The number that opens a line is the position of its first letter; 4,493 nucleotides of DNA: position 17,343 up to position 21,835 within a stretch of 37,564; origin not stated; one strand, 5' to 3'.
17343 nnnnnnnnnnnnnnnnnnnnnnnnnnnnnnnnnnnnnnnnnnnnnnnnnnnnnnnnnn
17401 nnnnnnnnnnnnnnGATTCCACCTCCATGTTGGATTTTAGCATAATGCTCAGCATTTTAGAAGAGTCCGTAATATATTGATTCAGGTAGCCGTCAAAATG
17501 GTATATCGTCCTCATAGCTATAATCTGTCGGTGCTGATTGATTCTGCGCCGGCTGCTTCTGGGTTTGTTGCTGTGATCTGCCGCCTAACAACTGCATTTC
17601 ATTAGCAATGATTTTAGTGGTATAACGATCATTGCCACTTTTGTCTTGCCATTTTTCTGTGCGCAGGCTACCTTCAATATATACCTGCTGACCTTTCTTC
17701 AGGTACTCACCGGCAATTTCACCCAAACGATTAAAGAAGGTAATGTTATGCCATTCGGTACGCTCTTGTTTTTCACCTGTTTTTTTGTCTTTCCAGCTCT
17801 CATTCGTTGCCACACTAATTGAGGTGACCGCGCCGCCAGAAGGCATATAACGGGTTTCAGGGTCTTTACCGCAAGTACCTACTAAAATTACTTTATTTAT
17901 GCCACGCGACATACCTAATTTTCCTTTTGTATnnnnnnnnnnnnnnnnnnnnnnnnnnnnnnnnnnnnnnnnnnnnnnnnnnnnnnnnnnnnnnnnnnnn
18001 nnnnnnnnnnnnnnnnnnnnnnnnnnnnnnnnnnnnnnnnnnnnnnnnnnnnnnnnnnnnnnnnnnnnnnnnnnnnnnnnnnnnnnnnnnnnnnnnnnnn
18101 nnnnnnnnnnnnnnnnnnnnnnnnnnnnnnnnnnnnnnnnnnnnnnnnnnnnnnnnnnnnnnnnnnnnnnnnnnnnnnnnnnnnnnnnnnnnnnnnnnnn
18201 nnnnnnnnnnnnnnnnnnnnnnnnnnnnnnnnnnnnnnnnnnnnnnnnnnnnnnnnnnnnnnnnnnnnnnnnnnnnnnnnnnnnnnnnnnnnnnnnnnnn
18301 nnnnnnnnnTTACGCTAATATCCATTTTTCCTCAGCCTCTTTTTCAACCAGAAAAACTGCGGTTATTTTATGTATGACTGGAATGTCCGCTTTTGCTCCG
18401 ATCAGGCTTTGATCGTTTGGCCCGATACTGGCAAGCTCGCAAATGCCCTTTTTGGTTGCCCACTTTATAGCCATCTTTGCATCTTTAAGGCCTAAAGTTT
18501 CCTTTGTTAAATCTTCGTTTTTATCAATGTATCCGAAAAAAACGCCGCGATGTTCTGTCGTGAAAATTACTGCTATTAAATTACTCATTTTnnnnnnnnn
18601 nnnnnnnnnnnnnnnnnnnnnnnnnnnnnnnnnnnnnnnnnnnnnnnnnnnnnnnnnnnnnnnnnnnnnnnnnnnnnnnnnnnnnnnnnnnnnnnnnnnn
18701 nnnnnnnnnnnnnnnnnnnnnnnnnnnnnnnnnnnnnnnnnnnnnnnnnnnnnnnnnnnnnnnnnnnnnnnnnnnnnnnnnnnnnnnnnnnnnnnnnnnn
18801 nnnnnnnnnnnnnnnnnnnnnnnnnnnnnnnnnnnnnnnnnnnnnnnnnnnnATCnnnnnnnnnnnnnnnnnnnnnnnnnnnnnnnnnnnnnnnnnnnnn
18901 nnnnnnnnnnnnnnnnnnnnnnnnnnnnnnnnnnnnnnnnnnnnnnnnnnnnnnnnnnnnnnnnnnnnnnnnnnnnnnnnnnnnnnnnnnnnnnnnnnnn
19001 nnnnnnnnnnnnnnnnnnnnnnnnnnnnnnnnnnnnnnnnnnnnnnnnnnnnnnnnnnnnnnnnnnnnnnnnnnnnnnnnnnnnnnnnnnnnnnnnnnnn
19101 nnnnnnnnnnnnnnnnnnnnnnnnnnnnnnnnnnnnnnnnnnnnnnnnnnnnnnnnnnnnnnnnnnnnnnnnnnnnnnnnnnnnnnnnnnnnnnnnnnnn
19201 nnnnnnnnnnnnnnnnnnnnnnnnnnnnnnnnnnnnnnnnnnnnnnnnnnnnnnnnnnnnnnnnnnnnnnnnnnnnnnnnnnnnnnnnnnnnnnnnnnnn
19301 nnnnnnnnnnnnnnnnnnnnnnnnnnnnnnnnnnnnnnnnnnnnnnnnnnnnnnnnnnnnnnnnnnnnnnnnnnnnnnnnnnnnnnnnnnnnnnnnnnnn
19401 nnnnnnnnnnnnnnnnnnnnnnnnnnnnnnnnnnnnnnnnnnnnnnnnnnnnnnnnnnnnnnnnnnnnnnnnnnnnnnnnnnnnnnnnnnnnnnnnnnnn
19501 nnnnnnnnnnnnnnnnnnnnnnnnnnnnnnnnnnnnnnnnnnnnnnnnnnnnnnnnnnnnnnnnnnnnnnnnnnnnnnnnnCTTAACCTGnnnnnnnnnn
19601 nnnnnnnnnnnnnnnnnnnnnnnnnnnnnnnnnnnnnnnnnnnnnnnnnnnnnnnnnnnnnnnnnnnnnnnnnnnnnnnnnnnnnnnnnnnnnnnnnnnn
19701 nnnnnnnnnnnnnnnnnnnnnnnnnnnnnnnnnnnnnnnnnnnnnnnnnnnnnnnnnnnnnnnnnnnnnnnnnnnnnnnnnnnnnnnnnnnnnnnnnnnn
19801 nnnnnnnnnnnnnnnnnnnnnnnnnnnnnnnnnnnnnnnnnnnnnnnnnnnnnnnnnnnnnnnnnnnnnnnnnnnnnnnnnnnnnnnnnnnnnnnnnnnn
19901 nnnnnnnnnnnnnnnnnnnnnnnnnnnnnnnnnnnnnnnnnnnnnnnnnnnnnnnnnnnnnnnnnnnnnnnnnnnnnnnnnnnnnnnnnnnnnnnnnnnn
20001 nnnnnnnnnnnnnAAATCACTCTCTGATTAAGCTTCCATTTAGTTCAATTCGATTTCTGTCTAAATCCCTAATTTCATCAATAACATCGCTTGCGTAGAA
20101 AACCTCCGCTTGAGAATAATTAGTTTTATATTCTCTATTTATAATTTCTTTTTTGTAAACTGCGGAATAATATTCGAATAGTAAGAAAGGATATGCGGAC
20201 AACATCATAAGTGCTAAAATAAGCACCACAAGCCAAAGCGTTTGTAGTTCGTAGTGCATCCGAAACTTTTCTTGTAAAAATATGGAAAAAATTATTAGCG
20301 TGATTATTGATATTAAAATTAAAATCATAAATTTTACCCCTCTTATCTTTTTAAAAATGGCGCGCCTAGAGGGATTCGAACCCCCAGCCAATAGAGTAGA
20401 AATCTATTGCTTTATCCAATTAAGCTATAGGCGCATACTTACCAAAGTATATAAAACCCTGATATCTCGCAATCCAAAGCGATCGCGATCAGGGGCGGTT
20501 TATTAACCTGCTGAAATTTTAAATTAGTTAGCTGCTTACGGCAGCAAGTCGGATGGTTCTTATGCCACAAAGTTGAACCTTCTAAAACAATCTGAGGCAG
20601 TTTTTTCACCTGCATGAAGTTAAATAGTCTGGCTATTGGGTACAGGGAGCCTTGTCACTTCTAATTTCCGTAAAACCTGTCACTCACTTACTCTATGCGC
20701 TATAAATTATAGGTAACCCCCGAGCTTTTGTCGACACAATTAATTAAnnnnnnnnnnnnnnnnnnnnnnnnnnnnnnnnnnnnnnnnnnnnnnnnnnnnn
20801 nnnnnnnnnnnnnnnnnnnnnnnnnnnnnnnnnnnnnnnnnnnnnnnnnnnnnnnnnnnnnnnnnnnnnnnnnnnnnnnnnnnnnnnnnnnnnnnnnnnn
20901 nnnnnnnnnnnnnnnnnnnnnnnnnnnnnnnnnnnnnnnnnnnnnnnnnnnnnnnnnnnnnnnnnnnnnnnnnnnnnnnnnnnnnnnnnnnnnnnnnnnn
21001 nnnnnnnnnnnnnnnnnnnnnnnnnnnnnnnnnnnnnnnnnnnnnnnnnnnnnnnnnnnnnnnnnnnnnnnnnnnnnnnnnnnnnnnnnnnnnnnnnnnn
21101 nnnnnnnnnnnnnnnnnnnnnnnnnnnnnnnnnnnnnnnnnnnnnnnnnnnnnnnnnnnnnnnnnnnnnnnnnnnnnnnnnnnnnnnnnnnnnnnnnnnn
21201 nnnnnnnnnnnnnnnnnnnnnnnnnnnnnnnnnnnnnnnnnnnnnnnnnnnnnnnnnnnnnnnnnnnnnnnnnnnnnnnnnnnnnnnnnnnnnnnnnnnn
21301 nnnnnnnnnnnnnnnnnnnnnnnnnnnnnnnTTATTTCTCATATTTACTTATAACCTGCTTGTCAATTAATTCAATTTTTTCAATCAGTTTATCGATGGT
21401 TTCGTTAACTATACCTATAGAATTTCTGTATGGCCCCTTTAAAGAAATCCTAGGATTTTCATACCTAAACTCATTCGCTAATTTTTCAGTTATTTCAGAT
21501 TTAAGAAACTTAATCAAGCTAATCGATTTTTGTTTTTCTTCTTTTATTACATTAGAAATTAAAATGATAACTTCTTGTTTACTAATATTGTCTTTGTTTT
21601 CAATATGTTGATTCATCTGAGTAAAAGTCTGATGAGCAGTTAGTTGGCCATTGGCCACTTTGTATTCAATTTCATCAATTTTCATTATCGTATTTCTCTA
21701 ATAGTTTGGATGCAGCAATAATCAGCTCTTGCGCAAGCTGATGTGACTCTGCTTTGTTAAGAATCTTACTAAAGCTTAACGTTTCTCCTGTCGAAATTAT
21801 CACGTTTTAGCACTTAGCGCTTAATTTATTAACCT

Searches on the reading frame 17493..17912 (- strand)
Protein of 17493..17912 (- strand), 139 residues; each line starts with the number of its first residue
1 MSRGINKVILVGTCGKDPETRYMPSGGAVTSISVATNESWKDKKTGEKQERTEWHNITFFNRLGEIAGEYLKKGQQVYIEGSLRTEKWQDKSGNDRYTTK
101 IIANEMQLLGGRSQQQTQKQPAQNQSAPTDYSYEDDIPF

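Call 8: search_protein_families(library=pfam, proteins=[window:17493-17912:-], max_evalue=0.01)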
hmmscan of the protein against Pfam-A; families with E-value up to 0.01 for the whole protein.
window:17493-17912:- (139 aa): 1 family
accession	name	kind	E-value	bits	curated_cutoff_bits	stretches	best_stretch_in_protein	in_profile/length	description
PF00436.31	SSB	-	2.1e-38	131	26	1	5-109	1-104/104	Single-strand binding protein family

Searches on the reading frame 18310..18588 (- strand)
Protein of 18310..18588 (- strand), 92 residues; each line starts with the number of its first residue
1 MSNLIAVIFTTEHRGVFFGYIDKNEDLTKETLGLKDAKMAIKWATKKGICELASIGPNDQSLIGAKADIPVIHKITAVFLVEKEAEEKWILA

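Call 90: search_protein_families(library=pfam, proteins=[window:18310-18588:-], max_evalue=0.01)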
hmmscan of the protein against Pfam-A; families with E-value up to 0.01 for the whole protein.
window:18310-18588:- (92 aa): 1 family
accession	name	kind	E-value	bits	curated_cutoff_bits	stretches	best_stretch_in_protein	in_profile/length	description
PF22253.2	DUF6948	-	2.5e-17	63.2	27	1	6-89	3-85/85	Domain of unknown function (DUF6948)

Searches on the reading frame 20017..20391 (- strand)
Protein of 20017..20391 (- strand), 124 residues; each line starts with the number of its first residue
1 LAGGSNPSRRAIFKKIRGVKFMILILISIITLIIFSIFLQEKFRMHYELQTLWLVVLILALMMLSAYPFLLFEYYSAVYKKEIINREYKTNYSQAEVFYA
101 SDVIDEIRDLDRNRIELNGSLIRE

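Call 22: search_protein_families(library=phrogs, proteins=[window:20017-20391:-], max_evalue=0.01)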
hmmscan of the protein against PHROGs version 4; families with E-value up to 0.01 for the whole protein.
window:20017-20391:- (124 aa): 0 families

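Call 30: search_protein_families(library=ncbifam, proteins=[window:20017-20391:-], max_evalue=0.1)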
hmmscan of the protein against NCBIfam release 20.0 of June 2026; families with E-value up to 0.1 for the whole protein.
window:20017-20391:- (124 aa): 5 families
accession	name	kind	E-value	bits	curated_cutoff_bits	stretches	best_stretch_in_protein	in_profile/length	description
NF046000.1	MAG1210_fam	subfamily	0.003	16.3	275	1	14-96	60-139/550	MAG1210 family protein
NF045996.1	MAG0920_fam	subfamily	0.033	13.6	43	1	12-91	57-139/232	MAG0920 family protein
NF045975.1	VirB4_plasma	equivalog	0.036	11.7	590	1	10-75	12-78/894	Mbov_0397 family ICE element conjugal transfer ATPase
TIGR04570.1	mollicut_2TM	hypoth_equivalog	0.081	13.3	50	0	11-72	15-70/87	TIGR04570 family membrane protein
NF041560.1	T6SS_Burk_ExIF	subfamily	0.091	12.4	90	1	10-75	122-185/234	putative type VI secretion system effector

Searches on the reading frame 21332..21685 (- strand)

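Call 22: search_protein_families(library=phrogs, proteins=[window:21332-21685:-], max_evalue=0.01)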
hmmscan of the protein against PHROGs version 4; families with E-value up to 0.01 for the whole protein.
window:21332-21685:- (117 aa): 1 family
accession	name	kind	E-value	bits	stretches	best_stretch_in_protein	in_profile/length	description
phrog_16315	-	unknown function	0.0058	16.3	1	44-112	167-237/532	-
